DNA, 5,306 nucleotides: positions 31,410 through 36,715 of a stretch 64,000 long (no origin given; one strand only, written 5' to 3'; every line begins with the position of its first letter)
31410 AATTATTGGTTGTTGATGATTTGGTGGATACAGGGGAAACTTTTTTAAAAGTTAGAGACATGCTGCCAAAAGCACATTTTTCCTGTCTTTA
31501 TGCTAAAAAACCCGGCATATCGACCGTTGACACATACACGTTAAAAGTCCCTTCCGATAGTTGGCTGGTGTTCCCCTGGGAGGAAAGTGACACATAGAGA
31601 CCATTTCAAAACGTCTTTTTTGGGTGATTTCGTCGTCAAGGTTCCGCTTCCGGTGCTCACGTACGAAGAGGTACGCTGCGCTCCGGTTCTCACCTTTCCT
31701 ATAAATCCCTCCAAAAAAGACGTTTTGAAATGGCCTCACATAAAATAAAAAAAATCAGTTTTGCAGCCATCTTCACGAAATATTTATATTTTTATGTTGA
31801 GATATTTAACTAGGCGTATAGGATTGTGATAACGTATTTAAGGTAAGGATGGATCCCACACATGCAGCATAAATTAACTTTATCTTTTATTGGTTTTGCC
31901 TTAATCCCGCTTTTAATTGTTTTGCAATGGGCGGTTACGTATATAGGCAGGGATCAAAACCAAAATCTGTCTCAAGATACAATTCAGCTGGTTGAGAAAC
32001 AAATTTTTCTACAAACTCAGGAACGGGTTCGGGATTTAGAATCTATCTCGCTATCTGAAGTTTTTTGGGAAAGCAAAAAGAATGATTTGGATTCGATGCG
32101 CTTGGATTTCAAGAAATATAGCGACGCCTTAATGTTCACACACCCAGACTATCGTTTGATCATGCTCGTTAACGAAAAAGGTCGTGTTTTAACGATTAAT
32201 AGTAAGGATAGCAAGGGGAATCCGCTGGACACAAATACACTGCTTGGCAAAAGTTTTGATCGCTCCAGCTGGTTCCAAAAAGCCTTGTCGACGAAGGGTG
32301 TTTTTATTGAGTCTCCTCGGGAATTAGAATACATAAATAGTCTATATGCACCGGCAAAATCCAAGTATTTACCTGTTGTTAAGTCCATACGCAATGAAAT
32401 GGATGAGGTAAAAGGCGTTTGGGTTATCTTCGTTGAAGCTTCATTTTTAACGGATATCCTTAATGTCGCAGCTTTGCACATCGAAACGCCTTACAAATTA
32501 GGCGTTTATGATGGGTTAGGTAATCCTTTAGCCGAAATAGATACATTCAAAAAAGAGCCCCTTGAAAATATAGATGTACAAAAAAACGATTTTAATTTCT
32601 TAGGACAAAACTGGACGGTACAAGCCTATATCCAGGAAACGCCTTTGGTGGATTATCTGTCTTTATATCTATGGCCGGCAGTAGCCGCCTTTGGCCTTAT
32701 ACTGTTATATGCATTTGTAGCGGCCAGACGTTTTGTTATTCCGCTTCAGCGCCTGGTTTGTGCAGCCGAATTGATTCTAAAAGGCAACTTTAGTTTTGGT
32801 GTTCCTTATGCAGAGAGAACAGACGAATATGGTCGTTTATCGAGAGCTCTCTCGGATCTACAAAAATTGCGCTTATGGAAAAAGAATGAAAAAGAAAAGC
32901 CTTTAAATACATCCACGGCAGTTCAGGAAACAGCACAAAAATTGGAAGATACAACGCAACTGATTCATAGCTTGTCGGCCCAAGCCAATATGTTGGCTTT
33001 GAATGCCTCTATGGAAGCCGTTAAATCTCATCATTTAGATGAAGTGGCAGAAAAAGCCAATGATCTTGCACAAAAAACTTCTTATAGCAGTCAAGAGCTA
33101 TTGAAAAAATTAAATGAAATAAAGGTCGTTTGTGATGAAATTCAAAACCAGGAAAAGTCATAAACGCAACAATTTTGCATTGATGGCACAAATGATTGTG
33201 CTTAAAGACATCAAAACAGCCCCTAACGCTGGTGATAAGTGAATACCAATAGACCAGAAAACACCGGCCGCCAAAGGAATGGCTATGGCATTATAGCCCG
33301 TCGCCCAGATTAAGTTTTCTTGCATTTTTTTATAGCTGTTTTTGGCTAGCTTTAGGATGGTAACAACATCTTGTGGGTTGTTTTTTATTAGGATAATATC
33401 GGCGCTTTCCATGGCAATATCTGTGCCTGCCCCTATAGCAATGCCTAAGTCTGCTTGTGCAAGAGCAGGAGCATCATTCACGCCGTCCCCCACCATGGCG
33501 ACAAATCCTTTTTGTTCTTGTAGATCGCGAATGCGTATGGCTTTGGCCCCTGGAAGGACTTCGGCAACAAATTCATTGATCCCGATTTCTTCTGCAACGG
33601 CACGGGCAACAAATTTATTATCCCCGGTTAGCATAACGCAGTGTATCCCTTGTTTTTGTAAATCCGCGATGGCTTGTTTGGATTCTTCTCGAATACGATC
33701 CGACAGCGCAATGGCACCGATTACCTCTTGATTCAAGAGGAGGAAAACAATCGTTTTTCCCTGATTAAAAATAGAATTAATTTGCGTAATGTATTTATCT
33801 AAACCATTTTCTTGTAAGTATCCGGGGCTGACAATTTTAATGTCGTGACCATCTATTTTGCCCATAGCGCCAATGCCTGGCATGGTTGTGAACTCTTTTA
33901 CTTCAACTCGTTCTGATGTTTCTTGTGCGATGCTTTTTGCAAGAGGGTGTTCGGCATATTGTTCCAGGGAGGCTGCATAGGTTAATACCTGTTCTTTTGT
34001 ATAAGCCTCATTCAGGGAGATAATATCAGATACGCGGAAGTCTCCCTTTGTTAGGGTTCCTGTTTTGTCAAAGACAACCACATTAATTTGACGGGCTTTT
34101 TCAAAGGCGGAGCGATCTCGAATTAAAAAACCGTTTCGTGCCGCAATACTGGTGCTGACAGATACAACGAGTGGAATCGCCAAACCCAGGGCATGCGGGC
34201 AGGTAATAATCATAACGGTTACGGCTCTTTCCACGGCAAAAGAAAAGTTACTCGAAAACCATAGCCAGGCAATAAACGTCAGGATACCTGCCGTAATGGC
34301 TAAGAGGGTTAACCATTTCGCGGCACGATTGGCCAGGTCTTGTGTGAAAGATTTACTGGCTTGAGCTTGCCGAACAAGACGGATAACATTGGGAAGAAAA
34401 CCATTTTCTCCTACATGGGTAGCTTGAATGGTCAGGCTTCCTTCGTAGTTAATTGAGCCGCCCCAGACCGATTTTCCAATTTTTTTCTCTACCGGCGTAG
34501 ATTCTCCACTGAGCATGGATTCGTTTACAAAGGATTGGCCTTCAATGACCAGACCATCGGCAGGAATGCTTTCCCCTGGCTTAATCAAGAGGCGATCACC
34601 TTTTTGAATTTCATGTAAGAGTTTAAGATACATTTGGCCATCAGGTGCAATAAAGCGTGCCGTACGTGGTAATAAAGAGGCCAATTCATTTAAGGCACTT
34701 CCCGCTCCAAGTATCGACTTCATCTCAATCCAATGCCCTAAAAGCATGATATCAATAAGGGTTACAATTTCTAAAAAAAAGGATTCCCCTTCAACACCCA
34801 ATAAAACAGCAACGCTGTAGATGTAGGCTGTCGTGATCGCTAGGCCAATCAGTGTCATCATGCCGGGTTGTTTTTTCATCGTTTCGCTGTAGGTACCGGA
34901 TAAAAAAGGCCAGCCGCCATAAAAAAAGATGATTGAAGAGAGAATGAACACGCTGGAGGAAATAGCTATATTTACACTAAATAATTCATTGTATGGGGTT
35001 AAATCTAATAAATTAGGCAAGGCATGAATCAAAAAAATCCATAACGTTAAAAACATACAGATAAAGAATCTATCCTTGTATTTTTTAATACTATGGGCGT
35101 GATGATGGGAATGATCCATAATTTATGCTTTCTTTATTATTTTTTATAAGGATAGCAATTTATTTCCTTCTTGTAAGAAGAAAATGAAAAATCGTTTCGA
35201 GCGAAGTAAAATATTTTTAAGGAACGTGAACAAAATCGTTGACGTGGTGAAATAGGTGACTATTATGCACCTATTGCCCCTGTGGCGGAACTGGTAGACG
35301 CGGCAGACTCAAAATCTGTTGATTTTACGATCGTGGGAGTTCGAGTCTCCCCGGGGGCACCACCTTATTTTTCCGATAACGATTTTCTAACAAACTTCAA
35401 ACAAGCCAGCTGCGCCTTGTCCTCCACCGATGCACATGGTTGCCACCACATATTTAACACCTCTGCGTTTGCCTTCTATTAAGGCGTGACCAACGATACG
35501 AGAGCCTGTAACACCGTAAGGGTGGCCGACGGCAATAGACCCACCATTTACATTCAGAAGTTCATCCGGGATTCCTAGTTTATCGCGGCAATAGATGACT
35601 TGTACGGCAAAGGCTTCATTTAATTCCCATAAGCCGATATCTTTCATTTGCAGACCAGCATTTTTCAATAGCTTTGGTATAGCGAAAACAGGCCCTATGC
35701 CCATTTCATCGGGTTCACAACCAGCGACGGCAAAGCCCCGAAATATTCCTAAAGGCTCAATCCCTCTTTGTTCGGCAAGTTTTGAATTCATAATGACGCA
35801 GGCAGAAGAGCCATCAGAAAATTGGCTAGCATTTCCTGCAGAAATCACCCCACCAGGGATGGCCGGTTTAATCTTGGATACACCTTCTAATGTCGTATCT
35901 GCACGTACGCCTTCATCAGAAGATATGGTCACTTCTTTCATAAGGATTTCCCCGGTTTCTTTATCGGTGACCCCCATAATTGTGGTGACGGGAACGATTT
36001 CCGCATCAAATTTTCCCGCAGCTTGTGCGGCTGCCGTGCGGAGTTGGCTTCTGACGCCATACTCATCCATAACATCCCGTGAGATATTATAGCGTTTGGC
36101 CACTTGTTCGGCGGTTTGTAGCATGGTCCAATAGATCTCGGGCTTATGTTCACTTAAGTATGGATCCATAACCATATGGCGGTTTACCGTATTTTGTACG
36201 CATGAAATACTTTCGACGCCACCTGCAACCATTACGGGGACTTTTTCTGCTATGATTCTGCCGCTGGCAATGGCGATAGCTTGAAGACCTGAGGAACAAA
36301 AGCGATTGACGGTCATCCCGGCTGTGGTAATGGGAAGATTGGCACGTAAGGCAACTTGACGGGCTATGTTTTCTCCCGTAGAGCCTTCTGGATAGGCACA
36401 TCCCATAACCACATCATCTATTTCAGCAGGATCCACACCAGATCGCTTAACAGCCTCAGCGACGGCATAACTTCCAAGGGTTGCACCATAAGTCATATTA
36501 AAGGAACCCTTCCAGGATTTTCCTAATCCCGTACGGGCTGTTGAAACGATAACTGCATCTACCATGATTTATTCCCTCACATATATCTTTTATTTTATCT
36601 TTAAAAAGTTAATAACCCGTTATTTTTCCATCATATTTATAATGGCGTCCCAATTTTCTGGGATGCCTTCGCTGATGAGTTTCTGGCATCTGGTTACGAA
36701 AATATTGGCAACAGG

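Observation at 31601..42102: Two copies of a 137-bp palindromic-ended element (MITE-like) flank a 10.5 kb accessory segment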

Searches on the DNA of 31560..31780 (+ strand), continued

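Call 75: search_rna_families(sources=[L026, L027, L028, L029, L030, L031, L032, L033, L034, L035, L036, L037, L038, L039, L040, L041], threshold=evalue, max_evalue=0.1)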
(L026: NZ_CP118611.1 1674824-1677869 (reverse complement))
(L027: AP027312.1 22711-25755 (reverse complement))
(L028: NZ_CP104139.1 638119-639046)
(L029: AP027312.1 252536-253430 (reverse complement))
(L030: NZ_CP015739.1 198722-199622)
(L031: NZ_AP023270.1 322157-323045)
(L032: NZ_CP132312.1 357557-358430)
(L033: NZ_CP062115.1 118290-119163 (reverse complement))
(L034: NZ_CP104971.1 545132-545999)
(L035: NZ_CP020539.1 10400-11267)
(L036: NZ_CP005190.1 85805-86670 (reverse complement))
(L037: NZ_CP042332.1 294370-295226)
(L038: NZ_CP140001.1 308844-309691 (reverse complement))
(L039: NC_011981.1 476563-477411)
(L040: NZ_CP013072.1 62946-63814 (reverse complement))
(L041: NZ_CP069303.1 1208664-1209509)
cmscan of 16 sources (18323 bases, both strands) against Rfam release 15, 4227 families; matches with E-value up to 0.1: 1.
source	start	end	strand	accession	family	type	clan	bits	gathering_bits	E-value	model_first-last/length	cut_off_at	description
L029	543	619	-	RF04198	MIR8670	Gene; miRNA;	-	30.5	150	0.025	1-142/142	no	MIR8670 microRNA precursor family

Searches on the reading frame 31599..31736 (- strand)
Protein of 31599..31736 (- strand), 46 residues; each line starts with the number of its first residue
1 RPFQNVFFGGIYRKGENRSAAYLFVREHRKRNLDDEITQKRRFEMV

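Call 115: search_protein_representatives(alignment_id=A4)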
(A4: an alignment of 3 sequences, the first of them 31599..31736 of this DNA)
Query: 3 sequences, 46 profile positions. Proteins with E-value up to 0.001 (for the whole library): 10; up to 1e-10: 1; up to 1e-30: 0. The best 10 are listed.
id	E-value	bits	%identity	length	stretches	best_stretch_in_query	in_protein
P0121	3.4e-30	119.9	-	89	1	1-46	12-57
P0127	1.6e-06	44.1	-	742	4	10-28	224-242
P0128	3.0e-06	43.2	-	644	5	15-28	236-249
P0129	3.0e-05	40.0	-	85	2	16-29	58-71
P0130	1.4e-04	37.9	-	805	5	14-26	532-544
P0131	2.9e-04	36.9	-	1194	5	10-27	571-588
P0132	5.5e-04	36.0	-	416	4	16-38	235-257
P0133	7.1e-04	35.6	-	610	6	14-27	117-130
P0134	8.3e-04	35.4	-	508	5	14-28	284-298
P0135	8.7e-04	35.3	-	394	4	10-38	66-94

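Call 117: find_encoding_contigs(protein=P0129, flank=5000, max_places=4)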
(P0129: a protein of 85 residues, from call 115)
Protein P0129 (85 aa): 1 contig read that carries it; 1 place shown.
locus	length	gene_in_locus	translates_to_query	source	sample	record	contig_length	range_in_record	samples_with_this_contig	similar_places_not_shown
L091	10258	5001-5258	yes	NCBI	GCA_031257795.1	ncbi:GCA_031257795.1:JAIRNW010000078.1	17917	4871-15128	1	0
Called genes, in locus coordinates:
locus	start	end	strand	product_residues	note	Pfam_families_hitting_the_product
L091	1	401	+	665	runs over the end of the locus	PF19312:NtrY_N, PF00672:HAMP, PF00512:HisKA, PF02518:HATPase_c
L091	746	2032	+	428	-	PF06812:ImpA_N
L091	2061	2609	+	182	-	-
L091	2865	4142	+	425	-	PF07498:Rho_N, PF07497:Rho_RNA_bind, PF00006:ATP-synt_ab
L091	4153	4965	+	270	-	PF01479:S4, PF00849:PseudoU_synth_2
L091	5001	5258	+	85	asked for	-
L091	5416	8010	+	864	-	PF07244:POTRA, PF01103:Omp85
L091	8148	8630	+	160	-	PF03938:OmpH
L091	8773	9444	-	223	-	-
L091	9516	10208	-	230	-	PF00625:Guanylate_kin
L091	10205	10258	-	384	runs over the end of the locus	PF00009:GTP_EFTU, PF00350:Dynamin_N (faint), PF01926:MMR_HSR1, PF02421:FeoB_N (faint), PF16188:Peptidase_M24_C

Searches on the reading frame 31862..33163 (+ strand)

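Call 13: search_protein_families(library=pfam, proteins=[window:31862-33163:+])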
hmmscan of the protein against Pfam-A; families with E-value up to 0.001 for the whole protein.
window:31862-33163:+ (433 aa): 2 families
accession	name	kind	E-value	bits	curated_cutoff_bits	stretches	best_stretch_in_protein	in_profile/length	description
PF02743.24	dCache_1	-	1.4e-07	31.8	45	1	73-201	47-160/240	Cache domain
PF00015.26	MCPsignal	-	3.4e-07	30.7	34.6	1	348-421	22-99/172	Methyl-accepting chemotaxis protein (MCP) signalling domain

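Call 33: search_protein_families(library=ncbifam, proteins=[window:31862-33163:+])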
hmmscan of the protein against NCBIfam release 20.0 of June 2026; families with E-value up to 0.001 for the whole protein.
window:31862-33163:+ (433 aa): 4 families
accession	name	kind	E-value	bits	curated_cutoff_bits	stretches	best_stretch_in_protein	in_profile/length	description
NF008184.0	PRK10935.1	equivalog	0.0001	21.1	553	1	276-398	157-277/565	nitrate/nitrite two-component system sensor histidine kinase NarQ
NF047851.1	MCPCitTducer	equivalog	0.00033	19.9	900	1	348-390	347-389/553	methyl-accepting chemotaxis citrate transducer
NF038263.1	prot_phos_SiaA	equivalog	0.00054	18.6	700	1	271-366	309-409/658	biofilm regulation protein phosphatase SiaA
NF012163.2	BaeS_SmeS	equivalog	0.00079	18.5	500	0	279-335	176-231/457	sensor histidine kinase efflux regulator BaeS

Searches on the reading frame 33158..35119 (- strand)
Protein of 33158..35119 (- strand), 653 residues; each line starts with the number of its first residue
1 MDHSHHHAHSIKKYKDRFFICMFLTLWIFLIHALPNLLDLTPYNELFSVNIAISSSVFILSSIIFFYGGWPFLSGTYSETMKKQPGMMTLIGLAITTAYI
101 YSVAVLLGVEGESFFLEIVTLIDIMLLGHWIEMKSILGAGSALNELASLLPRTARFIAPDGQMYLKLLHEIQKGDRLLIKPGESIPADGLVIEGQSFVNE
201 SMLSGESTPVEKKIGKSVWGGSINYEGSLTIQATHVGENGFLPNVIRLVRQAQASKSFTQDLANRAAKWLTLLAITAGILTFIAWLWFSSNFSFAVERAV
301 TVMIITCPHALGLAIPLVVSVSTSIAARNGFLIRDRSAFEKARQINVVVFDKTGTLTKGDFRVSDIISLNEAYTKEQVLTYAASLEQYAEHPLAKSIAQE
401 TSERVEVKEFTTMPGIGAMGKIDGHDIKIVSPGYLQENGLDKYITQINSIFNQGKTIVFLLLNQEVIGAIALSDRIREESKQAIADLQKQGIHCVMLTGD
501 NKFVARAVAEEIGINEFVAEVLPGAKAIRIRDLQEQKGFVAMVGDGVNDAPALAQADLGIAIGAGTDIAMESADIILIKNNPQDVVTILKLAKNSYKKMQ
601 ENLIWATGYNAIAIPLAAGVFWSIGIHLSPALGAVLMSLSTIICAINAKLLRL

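Call 13: search_protein_families(library=pfam, proteins=[window:33158-35119:-])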
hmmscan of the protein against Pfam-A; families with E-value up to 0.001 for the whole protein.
window:33158-35119:- (653 aa): 4 families
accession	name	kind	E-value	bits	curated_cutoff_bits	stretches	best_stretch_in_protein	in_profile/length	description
PF00122.25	E1-E2_ATPase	-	9.1e-49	165.9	28.1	1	149-329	2-181/181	E1-E2 ATPase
PF00702.32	Hydrolase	-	3.4e-33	116.1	26.4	1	345-557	1-191/191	haloacid dehalogenase-like hydrolase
PF08282.18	Hydrolase_3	-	2.3e-08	34.5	20.9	1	540-584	206-249/255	haloacid dehalogenase-like hydrolase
PF12710.13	HAD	-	6.8e-07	30.3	27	1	475-553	84-188/189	haloacid dehalogenase-like hydrolase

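Call 33: search_protein_families(library=ncbifam, proteins=[window:33158-35119:-])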
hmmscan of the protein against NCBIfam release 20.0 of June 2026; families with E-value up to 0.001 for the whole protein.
window:33158-35119:- (653 aa): 26 families (the best 25 are shown)
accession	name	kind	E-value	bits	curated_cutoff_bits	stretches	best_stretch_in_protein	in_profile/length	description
TIGR01511.1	ATPase-IB1_Cu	subfamily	1.4e-182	608.4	397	1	69-652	2-542/542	copper-translocating P-type ATPase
TIGR01525.1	ATPase-IB_hvy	subfamily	1.8e-176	588.3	346.25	1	87-649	1-558/560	heavy metal translocating P-type ATPase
NF007952.0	PRK10671.1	equivalog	3.8e-130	435.5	1316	1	20-651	195-832/838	copper-exporting P-type ATPase CopA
TIGR01512.1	ATPase-IB2_Cd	subfamily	1.5e-112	376.8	313.5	2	115-431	18-303/494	cadmium family heavy metal-translocating P-type ATPase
NF008262.1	PRK11033.1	equivalog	8.2e-99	332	1005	1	118-613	198-695/731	zinc/cadmium/mercury/lead-transporting ATPase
TIGR01494.1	ATPase_P-type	subfamily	2.5e-88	296.6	62.3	1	124-621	5-464/478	HAD-IC family P-type ATPase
NF033775.1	P_type_ZntA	exception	3.2e-84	283.6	1240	1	123-613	208-696/732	Zn(II)/Cd(II)/Pb(II) translocating P-type ATPase ZntA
TIGR01497.1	kdpB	equivalog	2e-57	194.7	527.9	1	153-594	106-565/675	potassium-transporting ATPase subunit KdpB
TIGR01647.1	ATPase-IIIA_H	equivalog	2.1e-54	184.9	615.5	3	99-399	40-341/755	plasma-membrane proton-efflux P-type ATPase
NF010609.0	PRK14010.1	equivalog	1.3e-46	159.1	1323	1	152-593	104-559/673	K(+)-transporting ATPase subunit B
TIGR01517.1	ATPase-IIB_Ca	equivalog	2.3e-38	132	507.05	3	162-386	165-399/882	calcium-translocating P-type ATPase, PMCA-type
TIGR01116.1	ATPase-IIA1_Ca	equivalog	5.2e-34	117.5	703.4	2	466-601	457-607/799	calcium-translocating P-type ATPase, SERCA-type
TIGR01522.1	ATPase-IIA2_Ca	equivalog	1.1e-32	112.8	798.3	3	523-603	573-654/854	calcium-transporting P-type ATPase, PMR1-type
TIGR01657.1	P-ATPase-V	hypoth_equivalog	2.9e-32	111.2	618.25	3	170-374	246-477/1055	ATP13A2 family polyamine export P-type ATPase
TIGR01523.1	ATPase-IID_K-Na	equivalog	2.6e-26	91.6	645.05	3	518-590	672-745/997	potassium/sodium efflux P-type ATPase, fungal-type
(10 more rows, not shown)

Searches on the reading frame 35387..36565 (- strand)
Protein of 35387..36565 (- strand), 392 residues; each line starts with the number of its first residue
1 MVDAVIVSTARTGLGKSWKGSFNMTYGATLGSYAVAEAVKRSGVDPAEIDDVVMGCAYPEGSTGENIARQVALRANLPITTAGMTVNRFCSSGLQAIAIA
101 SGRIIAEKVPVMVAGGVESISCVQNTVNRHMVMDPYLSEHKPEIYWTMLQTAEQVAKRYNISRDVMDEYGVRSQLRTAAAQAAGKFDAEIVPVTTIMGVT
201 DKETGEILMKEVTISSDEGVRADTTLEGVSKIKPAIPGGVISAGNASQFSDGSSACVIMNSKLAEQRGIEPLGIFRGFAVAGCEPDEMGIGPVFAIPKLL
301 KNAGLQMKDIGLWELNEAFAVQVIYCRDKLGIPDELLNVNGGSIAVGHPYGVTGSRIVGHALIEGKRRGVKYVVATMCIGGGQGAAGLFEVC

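Call 13: search_protein_families(library=pfam, proteins=[window:35387-36565:-])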
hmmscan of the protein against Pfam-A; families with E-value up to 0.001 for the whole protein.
window:35387-36565:- (392 aa): 3 families
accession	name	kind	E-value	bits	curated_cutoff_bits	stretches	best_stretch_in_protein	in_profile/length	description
PF00108.29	Thiolase_N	-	5e-58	197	26.4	1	5-261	2-259/260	Thiolase, N-terminal domain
PF02803.24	Thiolase_C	-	1.3e-43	147.9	27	1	270-390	2-122/123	Thiolase, C-terminal domain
PF00109.32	ketoacyl-synt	-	2.5e-05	24.4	20.8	1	82-128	166-212/252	Beta-ketoacyl synthase, N-terminal domain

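Call 33: search_protein_families(library=ncbifam, proteins=[window:35387-36565:-])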
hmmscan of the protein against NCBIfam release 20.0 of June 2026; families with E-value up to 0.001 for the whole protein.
window:35387-36565:- (392 aa): 39 families (the best 25 are shown)
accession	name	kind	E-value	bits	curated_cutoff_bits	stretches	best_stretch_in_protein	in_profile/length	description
NF005494.0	PRK07108.1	equivalog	9.7e-220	729.3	615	1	1-391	1-391/392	acetyl-CoA C-acyltransferase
NF005805.0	PRK07661.1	equivalog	7.9e-124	413.5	633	1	1-391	1-390/391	acetyl-CoA C-acetyltransferase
TIGR01930.1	AcCoA-C-Actrans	subfamily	8e-122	406.9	240.55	1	6-390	1-385/385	acetyl-CoA C-acyltransferase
NF006553.0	PRK09052.1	equivalog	6.6e-110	367.8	567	1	2-391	6-398/399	acetyl-CoA C-acyltransferase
NF004853.0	PRK06205.1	subfamily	4.2e-102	342.2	551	2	147-390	160-401/404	acetyl-CoA C-acetyltransferase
NF005890.0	PRK07851.1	equivalog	1.4e-94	317.3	580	2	130-390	155-403/406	acetyl-CoA C-acetyltransferase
NF006510.0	PRK08947.1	equivalog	1.6e-91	307.1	519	1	1-390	1-385/387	acetyl-CoA C-acyltransferase FadA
NF006552.0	PRK09051.1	subfamily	7.6e-86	288.8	565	1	3-390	5-393/395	beta-ketothiolase BktB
TIGR02445.1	fadA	equivalog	1.6e-85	287.4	591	1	3-390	1-383/385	acetyl-CoA C-acyltransferase FadA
NF006551.0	PRK09050.1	subfamily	5.5e-84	282.6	605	1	1-388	1-397/401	3-oxoadipyl-CoA thiolase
NF005033.0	PRK06445.1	equivalog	7.9e-83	278.8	511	1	17-390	23-393/395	acetyl-CoA C-acetyltransferase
TIGR02430.1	pcaF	equivalog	2.4e-82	277.1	597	1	4-390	3-398/400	3-oxoadipyl-CoA thiolase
NF006090.0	PRK08242.1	equivalog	3.5e-80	270.1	514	2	241-390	251-400/402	acetyl-CoA C-acetyltransferase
NF042999.1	bketothiol_BktB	equivalog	1.5e-78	264.8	725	1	3-390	4-392/394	beta-ketothiolase BktB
NF006086.0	PRK08235.1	equivalog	2e-78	264.2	526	1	1-391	1-392/393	acetyl-CoA C-acetyltransferase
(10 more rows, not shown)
